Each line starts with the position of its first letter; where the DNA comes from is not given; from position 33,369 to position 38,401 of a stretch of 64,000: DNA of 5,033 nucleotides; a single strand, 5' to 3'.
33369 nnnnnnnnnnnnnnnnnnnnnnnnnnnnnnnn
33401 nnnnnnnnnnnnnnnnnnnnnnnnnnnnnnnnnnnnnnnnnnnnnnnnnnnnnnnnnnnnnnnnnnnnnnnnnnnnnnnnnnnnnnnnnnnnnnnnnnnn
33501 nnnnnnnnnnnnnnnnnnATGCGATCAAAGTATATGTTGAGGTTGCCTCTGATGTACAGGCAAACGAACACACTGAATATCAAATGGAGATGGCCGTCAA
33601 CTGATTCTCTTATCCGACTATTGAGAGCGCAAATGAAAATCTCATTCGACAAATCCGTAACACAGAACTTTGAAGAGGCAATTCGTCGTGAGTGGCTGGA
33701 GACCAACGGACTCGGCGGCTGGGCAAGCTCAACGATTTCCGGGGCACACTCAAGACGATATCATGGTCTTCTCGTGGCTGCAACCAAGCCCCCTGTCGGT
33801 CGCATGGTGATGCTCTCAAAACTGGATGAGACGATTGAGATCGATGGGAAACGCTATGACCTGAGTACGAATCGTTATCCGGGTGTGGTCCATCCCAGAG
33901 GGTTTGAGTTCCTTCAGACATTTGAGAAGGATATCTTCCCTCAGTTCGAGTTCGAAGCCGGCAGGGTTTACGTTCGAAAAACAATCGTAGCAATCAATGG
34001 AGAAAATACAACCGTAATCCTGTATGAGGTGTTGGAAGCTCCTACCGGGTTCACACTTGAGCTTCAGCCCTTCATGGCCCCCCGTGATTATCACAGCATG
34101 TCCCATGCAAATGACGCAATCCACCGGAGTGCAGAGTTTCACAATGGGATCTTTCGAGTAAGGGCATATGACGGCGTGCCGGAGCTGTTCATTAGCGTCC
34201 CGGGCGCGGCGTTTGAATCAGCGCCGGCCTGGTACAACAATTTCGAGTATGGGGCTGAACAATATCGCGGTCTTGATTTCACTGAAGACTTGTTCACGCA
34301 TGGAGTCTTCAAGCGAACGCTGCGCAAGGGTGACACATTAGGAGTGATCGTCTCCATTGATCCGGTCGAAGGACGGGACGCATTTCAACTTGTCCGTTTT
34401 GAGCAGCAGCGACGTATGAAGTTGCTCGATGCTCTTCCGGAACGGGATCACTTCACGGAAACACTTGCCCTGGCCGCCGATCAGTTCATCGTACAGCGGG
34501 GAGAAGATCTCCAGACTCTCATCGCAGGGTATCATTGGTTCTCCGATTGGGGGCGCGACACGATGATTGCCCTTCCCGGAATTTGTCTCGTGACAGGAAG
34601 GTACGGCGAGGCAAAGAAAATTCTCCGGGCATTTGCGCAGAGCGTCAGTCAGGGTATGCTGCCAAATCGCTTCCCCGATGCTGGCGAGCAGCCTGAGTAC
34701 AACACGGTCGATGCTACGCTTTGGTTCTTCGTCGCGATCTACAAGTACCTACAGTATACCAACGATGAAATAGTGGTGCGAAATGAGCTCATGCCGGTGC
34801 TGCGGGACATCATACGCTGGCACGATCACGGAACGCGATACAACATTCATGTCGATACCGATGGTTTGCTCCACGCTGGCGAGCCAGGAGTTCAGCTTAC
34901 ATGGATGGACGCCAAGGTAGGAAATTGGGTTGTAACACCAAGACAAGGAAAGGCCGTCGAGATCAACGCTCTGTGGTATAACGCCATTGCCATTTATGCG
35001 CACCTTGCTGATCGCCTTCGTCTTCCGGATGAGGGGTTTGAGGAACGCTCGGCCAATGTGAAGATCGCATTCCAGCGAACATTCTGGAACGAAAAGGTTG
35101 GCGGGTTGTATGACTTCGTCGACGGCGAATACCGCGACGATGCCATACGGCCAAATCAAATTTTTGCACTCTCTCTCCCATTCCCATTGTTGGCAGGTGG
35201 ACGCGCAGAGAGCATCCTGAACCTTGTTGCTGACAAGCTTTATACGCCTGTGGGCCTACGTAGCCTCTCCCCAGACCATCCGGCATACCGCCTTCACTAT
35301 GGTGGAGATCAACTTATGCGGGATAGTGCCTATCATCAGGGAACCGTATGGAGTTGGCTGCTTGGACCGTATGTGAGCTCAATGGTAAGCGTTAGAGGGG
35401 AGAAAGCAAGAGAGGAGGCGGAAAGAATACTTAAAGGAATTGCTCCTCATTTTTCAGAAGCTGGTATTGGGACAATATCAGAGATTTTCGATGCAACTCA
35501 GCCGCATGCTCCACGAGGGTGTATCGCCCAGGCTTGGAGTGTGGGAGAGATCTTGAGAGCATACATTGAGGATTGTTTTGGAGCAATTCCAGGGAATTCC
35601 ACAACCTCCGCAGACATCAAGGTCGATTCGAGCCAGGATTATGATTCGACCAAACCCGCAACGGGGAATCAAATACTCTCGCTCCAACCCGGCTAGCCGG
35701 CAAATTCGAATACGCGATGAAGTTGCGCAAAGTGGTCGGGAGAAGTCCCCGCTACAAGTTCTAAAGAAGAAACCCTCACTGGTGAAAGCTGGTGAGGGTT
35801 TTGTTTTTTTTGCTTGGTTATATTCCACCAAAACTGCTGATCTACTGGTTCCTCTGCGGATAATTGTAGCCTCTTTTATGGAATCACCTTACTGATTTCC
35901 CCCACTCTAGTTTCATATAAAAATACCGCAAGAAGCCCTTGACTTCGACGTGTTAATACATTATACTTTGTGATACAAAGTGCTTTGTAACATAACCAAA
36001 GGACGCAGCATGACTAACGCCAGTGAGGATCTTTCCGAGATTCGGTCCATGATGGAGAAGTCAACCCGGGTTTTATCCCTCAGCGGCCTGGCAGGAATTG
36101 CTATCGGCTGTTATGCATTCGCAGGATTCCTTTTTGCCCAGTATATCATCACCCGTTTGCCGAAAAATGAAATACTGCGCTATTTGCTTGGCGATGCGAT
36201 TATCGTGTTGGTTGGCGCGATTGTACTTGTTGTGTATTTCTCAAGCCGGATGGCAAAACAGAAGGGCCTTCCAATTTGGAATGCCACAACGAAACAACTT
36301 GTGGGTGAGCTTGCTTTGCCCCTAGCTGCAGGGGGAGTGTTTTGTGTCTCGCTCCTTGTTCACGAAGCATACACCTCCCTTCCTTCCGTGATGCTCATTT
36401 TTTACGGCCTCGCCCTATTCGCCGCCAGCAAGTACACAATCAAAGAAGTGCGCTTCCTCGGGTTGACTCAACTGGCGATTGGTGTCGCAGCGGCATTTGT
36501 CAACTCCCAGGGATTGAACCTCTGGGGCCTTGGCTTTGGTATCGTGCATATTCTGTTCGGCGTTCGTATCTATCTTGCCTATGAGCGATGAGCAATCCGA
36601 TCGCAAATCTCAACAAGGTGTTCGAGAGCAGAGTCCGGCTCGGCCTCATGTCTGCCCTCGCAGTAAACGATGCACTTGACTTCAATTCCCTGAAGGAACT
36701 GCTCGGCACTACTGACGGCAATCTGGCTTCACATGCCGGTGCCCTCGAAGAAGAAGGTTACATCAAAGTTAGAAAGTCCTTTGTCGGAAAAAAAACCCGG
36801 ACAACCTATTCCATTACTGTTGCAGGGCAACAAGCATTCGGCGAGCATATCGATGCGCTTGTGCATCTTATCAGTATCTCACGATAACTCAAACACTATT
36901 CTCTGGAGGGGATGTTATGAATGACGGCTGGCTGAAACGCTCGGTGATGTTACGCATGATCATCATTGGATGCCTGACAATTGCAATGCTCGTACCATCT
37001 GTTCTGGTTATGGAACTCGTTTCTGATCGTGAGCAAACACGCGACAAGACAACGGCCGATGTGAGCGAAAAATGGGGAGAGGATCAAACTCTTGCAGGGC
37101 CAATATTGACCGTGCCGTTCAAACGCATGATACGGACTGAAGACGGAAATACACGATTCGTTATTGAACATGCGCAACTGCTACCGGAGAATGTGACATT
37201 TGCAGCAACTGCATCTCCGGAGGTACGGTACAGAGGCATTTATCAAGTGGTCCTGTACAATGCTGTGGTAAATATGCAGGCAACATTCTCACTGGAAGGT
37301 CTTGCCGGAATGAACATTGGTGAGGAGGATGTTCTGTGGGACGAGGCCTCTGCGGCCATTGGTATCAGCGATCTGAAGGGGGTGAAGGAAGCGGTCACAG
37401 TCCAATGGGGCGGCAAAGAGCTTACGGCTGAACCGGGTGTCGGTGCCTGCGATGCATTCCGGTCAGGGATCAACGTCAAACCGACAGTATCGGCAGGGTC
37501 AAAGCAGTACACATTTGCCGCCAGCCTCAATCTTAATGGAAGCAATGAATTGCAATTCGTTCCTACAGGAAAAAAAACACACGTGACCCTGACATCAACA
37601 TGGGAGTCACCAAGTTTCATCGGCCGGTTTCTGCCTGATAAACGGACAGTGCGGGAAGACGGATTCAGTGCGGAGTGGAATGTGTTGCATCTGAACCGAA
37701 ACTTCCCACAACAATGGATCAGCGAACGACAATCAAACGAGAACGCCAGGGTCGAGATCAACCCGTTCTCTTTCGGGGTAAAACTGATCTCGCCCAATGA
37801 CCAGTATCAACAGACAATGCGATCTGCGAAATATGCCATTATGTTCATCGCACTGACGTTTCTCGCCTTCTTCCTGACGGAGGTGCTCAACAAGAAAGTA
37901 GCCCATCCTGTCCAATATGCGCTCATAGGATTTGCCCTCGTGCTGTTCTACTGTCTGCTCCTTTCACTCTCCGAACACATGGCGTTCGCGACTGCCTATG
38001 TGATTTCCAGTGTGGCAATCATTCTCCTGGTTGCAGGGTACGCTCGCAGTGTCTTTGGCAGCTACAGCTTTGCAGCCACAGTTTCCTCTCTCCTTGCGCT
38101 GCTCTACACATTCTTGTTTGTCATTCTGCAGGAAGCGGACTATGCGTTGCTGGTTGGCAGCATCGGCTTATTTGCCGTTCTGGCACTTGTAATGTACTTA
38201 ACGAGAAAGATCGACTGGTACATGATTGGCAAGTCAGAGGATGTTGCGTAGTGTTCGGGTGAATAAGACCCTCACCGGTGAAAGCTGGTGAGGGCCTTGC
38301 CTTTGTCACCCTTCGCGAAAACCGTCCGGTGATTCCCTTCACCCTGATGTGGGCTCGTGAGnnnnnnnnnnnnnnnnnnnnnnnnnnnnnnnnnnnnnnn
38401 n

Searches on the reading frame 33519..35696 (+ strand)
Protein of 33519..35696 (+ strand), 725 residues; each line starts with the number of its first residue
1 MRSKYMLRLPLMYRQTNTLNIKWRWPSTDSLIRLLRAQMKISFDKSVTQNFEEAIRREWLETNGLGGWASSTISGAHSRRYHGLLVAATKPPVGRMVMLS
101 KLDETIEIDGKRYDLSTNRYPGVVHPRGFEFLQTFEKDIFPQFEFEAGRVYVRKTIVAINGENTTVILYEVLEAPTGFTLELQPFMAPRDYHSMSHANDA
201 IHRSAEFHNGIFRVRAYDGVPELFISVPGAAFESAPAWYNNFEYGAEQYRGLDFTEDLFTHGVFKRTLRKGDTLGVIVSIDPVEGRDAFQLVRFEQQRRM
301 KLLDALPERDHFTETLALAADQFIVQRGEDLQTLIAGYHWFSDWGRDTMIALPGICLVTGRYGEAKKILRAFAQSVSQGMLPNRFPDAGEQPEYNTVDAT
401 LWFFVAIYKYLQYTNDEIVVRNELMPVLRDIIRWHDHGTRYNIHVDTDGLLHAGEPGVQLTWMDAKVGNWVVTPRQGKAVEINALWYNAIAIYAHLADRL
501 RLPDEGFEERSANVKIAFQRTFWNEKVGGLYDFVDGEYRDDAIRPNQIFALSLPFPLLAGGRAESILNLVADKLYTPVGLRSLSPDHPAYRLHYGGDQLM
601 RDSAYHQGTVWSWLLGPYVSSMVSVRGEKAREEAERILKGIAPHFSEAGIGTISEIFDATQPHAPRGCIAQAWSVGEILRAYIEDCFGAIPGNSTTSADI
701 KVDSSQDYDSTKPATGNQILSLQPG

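Call 3: search_protein_families(library=pfam, proteins=[window:33519-35696:+], max_evalue=0.01)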
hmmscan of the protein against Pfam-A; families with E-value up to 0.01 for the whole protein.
window:33519-35696:+ (725 aa): 5 families
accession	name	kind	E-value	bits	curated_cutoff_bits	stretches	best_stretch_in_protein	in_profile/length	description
PF06202.20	GDE_C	-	3.5e-128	428.1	21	1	319-680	2-367/367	Amylo-alpha-1,6-glucosidase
PF12439.13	GDE_N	-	4.4e-76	255.6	27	1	57-273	1-217/219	Glycogen debranching enzyme N terminal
PF22422.2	MGH1-like_GH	-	6e-07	29.8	27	1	372-659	32-342/356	Mannosylglycerate hydrolase MGH1-like glycoside hydrolase domain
PF17389.8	Bac_rhamnosid6H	-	0.0034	17.2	24.5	1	344-528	44-218/339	Bacterial alpha-L-rhamnosidase 6 hairpin glycosidase domain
PF12899.13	Glyco_hydro_100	-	0.0099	15.1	23.6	0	396-422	113-139/435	Alkaline and neutral invertase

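Call 6: search_protein_families(library=ncbifam, proteins=[window:33519-35696:+], max_evalue=0.01)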
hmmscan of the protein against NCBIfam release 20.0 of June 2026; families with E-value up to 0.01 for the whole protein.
window:33519-35696:+ (725 aa): 2 families
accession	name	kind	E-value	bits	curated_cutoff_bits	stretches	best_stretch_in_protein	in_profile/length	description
TIGR01561.1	gde_arch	hypoth_equivalog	3.2e-153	511.6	364.15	1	58-621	1-567/569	putative glycogen debranching enzyme, archaeal type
TIGR01531.1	glyc_debranch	equivalog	3.6e-32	110.6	1399.55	2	340-419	1020-1097/1443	glycogen debranching enzyme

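Call 67: search_solved_structures(query=window:33519-35696:+, max_evalue=0.001)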
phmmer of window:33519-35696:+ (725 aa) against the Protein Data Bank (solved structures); distinct sequences matched with E-value up to 0.001: 8.
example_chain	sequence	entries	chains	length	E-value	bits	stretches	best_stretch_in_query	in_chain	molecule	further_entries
11tn_A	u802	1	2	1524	3.5e-22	81.8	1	339-412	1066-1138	Glycogen debranching enzyme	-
5d06_A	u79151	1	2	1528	3.5e-22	81.8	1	339-412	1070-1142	Uncharacterized protein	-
5d0f_A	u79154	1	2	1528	3.5e-22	81.8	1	339-412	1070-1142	Uncharacterized protein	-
7ekw_A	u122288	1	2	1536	3.6e-22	81.8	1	339-411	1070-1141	4-alpha-glucanotransferase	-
7eku_A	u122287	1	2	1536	3.6e-22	81.8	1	339-411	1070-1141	4-alpha-glucanotransferase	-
7eim_A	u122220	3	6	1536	3.6e-22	81.8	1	339-411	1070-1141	4-alpha-glucanotransferase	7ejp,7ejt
7ekx_A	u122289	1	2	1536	3.6e-22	81.8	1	339-411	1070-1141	4-alpha-glucanotransferase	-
8zeq_A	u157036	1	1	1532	1.2e-20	76.8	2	341-413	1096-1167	Glycogen debranching enzyme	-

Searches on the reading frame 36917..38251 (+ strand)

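Call 21: search_protein_families(library=pfam, proteins=[window:36917-38251:+], max_evalue=1)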
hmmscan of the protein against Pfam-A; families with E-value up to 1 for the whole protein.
window:36917-38251:+ (444 aa): 2 families
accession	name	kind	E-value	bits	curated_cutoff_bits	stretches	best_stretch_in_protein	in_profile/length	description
PF06123.17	CreD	-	1.8e-158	528.3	23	1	10-435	2-428/428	Inner membrane protein CreD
PF18949.5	DUF5693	-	0.17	10.8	29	1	291-401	304-415/609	Family of unknown function (DUF5693)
